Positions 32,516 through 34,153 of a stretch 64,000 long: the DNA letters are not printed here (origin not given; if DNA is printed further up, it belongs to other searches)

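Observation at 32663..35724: ATGA-coupled pair resembling an ion-driven stator unit (MotA/ExbB/TolQ-like channel plus ExbD/TolR-like Asp-TM protein) with atypical domain architecture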

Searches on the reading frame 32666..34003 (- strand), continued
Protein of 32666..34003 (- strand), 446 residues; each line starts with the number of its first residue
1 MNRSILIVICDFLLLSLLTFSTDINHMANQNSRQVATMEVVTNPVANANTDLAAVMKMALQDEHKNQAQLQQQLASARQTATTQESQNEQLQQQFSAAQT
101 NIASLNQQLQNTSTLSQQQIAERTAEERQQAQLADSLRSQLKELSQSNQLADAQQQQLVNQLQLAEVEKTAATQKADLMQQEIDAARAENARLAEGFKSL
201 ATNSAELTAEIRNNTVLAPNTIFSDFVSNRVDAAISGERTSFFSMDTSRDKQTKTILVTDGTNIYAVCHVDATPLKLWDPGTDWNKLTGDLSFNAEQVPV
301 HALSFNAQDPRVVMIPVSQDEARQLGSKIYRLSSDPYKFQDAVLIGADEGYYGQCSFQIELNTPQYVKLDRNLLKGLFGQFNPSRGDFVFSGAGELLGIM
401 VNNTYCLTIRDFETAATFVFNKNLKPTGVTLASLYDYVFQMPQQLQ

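Call 89: list_cluster_members(proteins=[L153:5956-7608:+, window:34003-35724:-, window:32666-34003:-])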
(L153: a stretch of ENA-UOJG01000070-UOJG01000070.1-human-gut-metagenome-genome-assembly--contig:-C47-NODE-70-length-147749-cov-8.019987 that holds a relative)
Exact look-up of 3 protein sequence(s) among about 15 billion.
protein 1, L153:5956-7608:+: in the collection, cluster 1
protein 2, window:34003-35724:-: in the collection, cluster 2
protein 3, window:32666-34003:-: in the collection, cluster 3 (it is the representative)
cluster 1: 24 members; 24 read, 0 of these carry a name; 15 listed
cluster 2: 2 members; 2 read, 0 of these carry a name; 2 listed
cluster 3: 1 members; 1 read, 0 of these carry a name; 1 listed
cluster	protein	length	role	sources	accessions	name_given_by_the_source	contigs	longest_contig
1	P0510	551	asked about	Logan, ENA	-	-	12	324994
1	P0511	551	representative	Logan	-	-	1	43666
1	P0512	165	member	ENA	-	-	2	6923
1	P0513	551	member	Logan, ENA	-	-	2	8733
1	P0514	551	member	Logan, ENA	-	-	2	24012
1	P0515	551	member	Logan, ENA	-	-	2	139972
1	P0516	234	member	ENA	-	-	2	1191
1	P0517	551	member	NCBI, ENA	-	-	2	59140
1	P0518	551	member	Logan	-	-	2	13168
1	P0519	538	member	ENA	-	-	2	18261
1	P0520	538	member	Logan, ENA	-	-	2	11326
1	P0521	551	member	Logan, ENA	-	-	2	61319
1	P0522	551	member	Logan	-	-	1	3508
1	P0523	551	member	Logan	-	-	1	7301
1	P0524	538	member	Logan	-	-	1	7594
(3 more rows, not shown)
